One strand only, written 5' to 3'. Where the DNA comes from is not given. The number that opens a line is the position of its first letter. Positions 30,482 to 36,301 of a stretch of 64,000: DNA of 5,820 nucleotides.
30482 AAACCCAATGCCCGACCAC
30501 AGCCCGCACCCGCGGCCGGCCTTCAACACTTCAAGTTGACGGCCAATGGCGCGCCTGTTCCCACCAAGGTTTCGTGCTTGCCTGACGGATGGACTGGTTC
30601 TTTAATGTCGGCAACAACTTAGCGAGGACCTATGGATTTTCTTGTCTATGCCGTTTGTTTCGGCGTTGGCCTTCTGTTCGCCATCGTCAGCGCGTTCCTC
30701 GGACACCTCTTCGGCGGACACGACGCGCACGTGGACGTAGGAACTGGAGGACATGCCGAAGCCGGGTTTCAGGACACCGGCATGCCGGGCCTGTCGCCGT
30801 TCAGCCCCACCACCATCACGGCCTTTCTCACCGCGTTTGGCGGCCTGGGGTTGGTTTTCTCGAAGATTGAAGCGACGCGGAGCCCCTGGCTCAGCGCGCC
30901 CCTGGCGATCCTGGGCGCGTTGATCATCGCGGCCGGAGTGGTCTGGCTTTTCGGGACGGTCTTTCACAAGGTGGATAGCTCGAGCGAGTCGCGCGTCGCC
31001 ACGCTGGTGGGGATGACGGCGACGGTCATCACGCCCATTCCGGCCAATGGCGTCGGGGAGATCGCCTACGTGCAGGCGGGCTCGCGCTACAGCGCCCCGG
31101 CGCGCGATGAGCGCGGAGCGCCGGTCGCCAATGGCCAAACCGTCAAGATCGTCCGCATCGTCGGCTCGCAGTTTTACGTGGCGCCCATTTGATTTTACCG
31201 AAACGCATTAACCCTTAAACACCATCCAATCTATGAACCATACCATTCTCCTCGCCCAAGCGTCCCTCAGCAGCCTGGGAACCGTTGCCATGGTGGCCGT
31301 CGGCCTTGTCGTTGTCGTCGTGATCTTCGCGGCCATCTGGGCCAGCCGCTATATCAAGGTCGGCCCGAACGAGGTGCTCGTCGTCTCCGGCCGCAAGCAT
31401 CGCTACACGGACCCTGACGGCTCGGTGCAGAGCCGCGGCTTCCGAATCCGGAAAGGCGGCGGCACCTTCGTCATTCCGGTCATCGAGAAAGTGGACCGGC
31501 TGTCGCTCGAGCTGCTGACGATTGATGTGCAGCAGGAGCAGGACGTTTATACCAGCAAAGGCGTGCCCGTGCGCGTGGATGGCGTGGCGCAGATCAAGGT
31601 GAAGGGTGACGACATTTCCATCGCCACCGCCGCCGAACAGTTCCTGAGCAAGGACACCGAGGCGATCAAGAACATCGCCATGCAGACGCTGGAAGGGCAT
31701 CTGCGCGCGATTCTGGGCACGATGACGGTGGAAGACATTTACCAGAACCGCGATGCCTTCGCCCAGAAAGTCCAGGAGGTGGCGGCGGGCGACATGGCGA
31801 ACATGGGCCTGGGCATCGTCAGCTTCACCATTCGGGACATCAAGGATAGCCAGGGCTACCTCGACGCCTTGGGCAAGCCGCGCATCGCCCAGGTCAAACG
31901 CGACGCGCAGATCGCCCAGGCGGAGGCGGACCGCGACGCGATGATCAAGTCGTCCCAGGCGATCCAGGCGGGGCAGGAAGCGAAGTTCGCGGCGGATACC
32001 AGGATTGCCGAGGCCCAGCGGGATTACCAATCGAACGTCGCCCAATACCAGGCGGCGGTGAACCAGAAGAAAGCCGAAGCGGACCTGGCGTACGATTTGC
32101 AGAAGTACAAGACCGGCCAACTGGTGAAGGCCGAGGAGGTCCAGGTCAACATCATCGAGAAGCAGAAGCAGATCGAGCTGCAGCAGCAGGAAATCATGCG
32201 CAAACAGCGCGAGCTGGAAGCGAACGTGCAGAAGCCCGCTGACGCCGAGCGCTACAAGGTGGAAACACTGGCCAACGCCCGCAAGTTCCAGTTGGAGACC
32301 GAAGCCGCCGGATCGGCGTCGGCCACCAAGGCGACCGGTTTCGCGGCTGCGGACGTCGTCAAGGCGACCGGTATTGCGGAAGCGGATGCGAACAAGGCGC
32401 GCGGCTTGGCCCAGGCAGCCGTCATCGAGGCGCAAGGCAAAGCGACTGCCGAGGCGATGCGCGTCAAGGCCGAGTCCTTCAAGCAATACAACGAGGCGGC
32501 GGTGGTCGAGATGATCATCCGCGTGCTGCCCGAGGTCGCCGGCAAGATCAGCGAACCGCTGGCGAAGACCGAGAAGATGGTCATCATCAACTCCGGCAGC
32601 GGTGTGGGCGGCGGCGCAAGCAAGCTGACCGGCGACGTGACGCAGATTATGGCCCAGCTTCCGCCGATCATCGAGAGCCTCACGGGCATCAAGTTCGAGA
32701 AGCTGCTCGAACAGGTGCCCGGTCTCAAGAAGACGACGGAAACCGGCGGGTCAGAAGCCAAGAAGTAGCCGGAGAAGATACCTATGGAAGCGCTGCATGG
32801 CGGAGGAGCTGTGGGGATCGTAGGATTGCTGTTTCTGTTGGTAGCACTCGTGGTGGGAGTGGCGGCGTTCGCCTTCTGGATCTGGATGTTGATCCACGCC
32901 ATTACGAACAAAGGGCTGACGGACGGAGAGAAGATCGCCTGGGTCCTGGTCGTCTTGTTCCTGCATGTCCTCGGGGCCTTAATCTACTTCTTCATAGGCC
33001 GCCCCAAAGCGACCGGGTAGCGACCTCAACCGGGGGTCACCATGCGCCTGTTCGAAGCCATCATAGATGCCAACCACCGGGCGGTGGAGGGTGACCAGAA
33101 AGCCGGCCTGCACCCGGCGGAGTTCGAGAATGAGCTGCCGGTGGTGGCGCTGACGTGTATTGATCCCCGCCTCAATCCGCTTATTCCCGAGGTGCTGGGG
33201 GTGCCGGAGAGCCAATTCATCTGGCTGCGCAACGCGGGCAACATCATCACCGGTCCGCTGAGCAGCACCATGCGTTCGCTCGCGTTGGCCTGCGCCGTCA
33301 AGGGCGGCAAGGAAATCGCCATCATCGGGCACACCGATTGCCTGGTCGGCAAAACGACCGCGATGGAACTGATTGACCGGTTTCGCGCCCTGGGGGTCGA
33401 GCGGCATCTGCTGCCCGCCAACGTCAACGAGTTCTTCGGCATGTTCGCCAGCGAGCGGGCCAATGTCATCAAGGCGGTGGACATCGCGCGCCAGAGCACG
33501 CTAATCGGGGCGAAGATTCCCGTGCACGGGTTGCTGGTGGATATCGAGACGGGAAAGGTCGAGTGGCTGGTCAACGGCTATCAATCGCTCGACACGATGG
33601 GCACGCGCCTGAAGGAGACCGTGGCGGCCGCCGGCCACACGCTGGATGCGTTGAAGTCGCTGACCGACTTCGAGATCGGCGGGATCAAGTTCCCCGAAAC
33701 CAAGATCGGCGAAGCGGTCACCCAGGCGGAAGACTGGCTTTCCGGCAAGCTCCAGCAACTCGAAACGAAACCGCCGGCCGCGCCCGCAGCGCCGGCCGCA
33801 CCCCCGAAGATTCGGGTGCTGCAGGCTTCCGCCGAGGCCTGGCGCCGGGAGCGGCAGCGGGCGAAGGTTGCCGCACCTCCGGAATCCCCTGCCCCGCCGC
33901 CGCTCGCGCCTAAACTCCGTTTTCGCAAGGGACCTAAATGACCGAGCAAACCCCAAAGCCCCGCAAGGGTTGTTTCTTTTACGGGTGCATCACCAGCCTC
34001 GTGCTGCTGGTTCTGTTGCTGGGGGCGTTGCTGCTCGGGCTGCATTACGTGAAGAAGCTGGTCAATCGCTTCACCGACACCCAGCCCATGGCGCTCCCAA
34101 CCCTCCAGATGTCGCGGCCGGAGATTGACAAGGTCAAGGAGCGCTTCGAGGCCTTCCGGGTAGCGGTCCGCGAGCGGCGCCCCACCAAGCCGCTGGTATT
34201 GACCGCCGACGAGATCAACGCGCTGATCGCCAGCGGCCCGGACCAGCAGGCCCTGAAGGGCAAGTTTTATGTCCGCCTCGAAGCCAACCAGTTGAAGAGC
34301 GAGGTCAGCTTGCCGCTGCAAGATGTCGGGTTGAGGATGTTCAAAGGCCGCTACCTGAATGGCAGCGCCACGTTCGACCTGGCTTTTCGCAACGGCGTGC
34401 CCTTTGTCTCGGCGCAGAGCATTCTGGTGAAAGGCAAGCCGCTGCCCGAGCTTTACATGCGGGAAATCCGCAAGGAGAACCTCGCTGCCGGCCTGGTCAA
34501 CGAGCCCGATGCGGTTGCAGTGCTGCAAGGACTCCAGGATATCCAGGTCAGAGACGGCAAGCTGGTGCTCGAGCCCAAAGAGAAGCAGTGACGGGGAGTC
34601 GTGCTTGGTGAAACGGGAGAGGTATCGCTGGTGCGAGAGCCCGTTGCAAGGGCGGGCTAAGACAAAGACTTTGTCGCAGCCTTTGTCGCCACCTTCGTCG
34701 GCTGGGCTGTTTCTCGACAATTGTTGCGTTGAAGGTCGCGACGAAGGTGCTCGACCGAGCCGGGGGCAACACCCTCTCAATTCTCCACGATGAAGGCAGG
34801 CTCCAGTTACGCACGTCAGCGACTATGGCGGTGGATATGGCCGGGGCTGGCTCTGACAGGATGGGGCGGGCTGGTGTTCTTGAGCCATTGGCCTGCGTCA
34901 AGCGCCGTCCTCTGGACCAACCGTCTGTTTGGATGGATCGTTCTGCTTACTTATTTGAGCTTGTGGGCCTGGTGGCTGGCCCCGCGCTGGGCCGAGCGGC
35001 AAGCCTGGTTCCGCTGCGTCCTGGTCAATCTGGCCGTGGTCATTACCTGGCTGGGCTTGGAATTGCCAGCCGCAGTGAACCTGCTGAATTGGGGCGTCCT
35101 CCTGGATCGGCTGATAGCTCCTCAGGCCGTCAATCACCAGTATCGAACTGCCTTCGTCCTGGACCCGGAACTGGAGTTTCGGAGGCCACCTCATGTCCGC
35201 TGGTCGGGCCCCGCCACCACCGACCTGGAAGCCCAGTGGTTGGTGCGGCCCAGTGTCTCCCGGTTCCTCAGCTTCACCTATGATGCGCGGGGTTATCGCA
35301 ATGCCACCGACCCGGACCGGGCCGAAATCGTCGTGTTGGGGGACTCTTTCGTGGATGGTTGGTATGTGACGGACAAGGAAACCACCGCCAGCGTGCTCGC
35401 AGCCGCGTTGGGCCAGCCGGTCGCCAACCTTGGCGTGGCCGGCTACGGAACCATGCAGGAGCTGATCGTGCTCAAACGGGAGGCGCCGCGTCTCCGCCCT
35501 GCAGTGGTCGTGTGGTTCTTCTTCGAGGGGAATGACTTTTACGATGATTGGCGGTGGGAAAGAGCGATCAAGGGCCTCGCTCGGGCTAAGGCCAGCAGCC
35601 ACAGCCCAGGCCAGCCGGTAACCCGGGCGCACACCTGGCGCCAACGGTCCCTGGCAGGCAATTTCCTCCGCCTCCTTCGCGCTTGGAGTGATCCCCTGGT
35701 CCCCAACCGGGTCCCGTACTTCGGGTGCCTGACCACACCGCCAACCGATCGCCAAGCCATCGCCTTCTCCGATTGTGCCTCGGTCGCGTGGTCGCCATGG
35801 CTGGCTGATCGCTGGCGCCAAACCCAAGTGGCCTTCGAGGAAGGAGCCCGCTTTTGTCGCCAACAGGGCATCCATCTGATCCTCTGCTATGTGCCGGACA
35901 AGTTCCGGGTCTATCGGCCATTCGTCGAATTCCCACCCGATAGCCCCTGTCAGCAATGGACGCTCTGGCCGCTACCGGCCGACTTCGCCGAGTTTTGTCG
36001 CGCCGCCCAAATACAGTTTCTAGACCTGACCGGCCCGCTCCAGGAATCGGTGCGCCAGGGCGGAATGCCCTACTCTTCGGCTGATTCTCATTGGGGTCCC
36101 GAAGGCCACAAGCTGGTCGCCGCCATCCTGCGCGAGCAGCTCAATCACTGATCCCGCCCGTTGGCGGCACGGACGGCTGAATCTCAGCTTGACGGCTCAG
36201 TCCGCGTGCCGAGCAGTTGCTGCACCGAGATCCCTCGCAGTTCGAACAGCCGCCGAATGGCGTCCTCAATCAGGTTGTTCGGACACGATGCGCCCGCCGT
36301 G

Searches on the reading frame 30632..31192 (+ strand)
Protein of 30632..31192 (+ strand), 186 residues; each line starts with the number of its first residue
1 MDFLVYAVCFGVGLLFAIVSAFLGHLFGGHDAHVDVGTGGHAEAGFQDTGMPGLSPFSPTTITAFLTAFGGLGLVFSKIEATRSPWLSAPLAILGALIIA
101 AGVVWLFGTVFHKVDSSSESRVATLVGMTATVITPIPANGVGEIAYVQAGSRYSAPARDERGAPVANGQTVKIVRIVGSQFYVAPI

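Call 82: search_protein_families(library=pfam, proteins=[window:30632-31192:+], max_evalue=0.001)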
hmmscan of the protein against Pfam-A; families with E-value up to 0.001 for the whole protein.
window:30632-31192:+ (186 aa): 1 family
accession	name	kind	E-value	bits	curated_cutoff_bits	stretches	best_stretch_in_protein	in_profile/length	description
PF01957.25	NfeD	-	1.7e-06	28.6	29.1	1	123-185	2-57/57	NfeD-like C-terminal, partner-binding domain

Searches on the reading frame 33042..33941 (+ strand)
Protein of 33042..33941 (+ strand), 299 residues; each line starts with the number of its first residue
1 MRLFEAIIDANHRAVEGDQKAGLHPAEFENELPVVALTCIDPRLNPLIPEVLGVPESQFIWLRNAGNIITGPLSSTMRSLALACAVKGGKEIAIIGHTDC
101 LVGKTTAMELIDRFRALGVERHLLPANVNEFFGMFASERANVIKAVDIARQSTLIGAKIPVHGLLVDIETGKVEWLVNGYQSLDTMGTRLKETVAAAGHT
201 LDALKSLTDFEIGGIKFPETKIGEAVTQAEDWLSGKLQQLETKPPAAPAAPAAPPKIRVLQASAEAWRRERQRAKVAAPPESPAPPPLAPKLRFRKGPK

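Call 82: search_protein_families(library=pfam, proteins=[window:33042-33941:+], max_evalue=0.001)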
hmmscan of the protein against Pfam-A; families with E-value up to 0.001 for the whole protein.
window:33042-33941:+ (299 aa): 1 family
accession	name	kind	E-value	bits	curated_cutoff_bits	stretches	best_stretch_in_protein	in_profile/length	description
PF00484.24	Pro_CA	-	1.9e-09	38.4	25.7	1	35-105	2-70/156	Carbonic anhydrase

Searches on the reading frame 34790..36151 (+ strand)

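Call 82: search_protein_families(library=pfam, proteins=[window:34790-36151:+], max_evalue=0.001)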
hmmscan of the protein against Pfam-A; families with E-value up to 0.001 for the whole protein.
window:34790-36151:+ (453 aa): 3 families
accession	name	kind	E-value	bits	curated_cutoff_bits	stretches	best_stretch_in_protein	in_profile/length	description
PF16822.11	ALGX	-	1.5e-11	44.9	26.5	1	350-451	33-130/268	SGNH hydrolase-like domain, acetyltransferase AlgX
PF13472.12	Lipase_GDSL_2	-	4.9e-11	43.9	32.9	1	182-442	1-178/178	GDSL-like Lipase/Acylhydrolase family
PF00657.28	Lipase_GDSL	-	2.9e-05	24.7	23.6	0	180-252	1-91/208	GDSL-like Lipase/Acylhydrolase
